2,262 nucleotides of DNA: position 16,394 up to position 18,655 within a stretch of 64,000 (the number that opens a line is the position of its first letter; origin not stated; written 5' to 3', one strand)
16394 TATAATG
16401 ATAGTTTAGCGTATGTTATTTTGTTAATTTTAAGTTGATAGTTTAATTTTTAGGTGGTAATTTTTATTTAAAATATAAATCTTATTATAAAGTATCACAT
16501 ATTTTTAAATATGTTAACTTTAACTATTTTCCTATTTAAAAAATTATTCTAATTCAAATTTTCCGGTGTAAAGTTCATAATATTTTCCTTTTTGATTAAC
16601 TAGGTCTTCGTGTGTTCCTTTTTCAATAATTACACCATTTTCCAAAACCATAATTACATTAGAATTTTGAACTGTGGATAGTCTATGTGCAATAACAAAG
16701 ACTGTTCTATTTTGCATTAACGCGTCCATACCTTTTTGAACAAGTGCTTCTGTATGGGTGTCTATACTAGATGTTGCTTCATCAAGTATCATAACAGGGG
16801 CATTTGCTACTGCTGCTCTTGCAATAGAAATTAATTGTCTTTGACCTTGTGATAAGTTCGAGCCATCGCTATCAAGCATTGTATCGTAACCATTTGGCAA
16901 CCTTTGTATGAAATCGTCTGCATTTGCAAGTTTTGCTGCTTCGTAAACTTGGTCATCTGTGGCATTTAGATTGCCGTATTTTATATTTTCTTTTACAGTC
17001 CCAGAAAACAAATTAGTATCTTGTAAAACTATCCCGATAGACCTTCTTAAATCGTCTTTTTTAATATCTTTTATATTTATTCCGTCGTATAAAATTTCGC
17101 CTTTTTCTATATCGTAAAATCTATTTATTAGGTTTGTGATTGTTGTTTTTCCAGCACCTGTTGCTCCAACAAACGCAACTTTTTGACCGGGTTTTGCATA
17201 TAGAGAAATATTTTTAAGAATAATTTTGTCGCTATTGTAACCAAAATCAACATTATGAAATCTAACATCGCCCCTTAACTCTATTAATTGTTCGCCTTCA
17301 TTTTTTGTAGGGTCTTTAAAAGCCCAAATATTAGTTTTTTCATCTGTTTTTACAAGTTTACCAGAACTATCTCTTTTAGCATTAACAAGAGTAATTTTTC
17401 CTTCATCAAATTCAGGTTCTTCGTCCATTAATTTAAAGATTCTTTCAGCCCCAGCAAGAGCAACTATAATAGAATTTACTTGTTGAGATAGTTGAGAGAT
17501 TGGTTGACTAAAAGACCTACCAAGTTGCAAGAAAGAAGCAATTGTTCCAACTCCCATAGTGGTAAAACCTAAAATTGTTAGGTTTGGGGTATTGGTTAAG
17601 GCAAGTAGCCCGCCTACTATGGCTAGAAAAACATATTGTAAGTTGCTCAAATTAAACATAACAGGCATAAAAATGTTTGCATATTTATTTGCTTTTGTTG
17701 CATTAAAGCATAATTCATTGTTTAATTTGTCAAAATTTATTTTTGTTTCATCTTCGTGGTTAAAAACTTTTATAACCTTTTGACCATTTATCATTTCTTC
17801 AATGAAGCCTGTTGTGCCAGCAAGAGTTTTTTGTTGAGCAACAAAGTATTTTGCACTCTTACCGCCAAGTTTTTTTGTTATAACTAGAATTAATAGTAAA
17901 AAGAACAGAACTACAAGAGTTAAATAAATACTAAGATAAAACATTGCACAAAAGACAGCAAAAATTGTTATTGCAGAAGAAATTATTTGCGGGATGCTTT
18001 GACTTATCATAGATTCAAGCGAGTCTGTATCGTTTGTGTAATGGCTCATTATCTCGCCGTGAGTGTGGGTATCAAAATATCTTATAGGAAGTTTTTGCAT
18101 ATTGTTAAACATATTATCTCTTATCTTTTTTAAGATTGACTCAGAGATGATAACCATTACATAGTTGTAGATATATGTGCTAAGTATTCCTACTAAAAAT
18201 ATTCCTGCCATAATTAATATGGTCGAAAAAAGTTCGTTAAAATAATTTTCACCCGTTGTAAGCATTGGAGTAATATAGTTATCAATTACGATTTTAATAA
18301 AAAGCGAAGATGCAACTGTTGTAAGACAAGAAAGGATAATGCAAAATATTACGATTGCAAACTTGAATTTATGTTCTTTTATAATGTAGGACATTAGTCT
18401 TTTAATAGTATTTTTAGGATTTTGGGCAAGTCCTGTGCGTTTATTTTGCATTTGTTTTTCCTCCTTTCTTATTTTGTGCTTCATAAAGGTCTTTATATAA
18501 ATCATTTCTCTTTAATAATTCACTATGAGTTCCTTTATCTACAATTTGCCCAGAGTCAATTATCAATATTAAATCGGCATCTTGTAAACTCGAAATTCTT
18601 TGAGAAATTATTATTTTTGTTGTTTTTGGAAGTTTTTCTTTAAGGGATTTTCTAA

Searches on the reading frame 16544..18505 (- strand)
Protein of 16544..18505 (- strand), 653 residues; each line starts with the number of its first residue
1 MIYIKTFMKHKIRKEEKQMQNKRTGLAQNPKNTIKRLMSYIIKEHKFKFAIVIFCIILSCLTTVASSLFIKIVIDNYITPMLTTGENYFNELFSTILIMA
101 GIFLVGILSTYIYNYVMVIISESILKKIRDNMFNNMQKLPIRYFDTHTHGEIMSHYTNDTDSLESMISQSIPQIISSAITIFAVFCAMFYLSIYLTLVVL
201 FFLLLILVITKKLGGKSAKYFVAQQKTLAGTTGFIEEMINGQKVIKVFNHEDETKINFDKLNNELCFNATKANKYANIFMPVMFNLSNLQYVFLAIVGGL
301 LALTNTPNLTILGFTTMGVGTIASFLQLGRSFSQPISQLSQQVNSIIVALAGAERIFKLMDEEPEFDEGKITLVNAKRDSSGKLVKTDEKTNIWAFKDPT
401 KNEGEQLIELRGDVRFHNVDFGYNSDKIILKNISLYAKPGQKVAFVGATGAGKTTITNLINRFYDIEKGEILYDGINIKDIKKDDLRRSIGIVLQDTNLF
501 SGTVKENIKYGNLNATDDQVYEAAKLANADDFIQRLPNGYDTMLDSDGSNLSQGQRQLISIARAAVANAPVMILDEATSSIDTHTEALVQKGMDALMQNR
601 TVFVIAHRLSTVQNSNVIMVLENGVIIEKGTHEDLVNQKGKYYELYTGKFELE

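Call 8: search_protein_families(library=pfam, proteins=[window:16544-18505:-], max_evalue=0.001)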
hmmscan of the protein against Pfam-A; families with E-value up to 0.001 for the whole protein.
window:16544-18505:- (653 aa): 3 families
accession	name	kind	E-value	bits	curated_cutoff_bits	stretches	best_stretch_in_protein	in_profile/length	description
PF00664.28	ABC_membrane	-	1.2e-47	163.3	28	1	50-317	2-265/274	ABC transporter transmembrane region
PF00005.33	ABC_tran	-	1e-31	110.8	25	1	430-579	1-137/137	ABC transporter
PF02463.25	SMC_N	-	1.1e-06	28.6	40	1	287-619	135-209/220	RecF/RecN/SMC N terminal domain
